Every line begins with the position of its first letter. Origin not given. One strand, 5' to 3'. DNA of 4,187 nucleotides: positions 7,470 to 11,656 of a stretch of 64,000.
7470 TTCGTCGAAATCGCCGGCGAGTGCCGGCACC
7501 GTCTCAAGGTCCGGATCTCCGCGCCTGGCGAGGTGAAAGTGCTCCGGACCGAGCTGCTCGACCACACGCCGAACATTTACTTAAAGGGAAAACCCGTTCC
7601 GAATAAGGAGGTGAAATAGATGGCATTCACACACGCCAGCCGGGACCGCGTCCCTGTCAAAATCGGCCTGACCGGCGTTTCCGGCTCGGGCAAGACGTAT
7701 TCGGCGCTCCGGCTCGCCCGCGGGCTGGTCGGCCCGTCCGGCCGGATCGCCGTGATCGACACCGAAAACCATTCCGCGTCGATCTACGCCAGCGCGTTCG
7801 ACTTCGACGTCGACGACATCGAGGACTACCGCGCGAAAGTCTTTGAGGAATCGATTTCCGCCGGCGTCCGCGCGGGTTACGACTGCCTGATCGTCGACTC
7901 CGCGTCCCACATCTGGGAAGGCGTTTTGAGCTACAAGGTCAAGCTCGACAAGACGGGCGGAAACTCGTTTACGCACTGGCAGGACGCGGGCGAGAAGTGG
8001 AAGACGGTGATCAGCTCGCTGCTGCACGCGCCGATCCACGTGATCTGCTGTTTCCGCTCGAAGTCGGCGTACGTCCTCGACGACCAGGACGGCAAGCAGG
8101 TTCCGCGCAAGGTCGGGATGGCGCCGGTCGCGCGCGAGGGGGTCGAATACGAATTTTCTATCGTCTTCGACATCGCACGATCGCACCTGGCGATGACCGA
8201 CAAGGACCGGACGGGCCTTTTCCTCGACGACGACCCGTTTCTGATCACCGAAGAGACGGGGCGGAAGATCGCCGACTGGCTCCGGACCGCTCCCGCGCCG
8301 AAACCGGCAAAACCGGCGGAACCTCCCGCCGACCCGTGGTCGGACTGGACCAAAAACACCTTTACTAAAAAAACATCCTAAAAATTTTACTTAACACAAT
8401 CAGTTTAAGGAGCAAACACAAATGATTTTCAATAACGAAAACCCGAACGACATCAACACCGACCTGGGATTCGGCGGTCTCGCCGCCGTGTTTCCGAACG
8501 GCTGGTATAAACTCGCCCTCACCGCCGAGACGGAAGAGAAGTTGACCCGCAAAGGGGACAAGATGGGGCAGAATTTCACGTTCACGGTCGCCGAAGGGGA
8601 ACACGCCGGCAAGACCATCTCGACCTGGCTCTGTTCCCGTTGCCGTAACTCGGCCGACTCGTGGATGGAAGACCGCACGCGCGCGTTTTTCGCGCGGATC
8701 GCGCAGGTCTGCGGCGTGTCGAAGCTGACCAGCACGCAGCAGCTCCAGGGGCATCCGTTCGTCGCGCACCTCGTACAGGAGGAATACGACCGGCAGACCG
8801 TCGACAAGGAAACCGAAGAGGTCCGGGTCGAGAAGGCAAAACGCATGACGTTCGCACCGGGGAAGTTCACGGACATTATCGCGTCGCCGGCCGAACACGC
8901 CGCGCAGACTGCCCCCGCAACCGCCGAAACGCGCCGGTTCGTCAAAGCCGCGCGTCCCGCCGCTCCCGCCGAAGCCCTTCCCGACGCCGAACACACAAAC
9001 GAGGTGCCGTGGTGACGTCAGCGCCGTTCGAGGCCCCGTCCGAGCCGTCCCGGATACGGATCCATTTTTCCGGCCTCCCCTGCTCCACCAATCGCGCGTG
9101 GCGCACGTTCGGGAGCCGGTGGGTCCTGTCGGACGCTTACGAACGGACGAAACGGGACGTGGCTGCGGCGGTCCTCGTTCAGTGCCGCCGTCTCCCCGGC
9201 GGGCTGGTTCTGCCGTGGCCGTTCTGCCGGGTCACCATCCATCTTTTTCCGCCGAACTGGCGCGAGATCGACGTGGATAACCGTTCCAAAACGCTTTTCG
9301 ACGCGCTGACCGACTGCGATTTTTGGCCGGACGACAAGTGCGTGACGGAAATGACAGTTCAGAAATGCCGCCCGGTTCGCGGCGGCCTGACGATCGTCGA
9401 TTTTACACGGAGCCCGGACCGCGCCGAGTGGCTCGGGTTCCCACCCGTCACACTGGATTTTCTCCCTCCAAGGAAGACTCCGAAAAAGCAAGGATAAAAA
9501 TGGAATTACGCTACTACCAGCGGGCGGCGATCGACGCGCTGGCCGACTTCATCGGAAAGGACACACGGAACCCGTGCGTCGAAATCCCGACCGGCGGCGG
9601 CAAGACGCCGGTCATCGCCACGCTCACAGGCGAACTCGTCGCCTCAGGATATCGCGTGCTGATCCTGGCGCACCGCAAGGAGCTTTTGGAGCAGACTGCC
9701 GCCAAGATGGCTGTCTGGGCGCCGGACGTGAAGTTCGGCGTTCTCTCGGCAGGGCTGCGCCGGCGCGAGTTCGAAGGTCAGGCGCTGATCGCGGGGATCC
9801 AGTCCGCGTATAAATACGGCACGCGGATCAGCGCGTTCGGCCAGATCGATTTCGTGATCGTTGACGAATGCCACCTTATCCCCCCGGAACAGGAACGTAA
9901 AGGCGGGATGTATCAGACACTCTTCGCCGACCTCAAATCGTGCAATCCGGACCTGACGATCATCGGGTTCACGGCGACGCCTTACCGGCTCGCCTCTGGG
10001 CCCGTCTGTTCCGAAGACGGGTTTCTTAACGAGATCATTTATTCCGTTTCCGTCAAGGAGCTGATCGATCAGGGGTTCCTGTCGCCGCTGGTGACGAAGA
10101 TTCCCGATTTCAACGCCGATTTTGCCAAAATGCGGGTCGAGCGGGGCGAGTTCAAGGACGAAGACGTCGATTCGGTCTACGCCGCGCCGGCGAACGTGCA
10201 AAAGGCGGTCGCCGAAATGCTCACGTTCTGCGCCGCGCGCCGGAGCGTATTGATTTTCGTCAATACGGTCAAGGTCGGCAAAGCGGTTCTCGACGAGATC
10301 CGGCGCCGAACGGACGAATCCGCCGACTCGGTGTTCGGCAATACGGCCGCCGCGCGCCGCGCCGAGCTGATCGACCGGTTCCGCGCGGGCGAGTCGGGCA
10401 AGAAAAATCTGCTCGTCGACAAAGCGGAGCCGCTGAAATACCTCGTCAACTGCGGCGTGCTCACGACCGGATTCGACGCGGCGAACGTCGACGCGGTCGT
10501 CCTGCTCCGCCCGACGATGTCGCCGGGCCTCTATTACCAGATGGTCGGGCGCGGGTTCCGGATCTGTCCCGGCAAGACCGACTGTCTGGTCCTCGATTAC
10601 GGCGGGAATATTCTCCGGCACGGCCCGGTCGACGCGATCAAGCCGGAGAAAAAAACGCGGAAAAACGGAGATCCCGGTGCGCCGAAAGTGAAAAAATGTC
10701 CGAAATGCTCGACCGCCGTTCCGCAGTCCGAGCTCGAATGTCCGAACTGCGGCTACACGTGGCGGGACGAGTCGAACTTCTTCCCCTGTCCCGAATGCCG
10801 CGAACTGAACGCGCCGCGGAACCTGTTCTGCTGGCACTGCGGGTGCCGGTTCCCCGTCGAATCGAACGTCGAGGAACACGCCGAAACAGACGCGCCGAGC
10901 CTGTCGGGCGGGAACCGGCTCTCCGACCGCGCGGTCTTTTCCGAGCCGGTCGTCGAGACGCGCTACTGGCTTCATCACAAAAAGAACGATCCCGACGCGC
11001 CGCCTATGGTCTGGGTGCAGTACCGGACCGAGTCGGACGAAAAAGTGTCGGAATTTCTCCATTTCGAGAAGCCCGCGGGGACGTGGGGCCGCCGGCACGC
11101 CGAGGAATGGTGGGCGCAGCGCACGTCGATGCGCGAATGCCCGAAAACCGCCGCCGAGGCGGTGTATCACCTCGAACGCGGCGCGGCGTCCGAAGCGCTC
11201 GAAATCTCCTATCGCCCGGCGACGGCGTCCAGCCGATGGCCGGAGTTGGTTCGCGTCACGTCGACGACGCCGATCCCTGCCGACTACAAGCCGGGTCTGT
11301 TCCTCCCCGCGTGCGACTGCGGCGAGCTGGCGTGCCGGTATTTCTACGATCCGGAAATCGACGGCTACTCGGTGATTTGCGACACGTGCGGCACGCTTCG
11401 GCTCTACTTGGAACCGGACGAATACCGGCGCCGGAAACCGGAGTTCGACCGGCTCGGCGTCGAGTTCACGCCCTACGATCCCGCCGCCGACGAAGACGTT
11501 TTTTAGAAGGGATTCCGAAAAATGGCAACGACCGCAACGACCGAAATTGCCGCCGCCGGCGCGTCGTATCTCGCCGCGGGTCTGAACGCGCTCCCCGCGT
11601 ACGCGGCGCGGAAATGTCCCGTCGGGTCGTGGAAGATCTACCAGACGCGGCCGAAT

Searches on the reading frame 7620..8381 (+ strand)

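Call 10: search_protein_families(library=pfam, proteins=[window:7620-8381:+], max_evalue=0.001)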
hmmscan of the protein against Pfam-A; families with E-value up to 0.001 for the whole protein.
window:7620-8381:+ (253 aa): 1 family
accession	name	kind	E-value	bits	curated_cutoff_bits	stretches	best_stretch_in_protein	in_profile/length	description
PF13479.12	AAA_24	-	1.1e-18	68.2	27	1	13-188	3-171/195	AAA domain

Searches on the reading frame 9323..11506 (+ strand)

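Call 10: search_protein_families(library=pfam, proteins=[window:9323-11506:+], max_evalue=0.001)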
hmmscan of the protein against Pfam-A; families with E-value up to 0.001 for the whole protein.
window:9323-11506:+ (727 aa): 6 families
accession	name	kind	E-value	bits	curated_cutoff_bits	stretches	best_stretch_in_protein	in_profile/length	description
PF04851.21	ResIII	-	1.4e-23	84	22.5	1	59-222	1-164/164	Type III restriction enzyme, res subunit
PF00270.35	DEAD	-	7.2e-12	45.8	26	1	65-220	3-160/167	DEAD/DEAH box helicase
PF00271.37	Helicase_C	-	6.8e-11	42.8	23.5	1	300-414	10-109/110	Helicase conserved C-terminal domain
PF10571.15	UPF0547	-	4.1e-05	24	29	1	457-480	1-24/26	Uncharacterised protein family UPF0547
PF18766.7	SWI2_SNF2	-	0.00014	22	26.7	1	68-222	4-157/221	SWI2/SNF2 ATPase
PF12773.13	DZR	-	0.00042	20.9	27.3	1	459-507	1-45/45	Double zinc ribbon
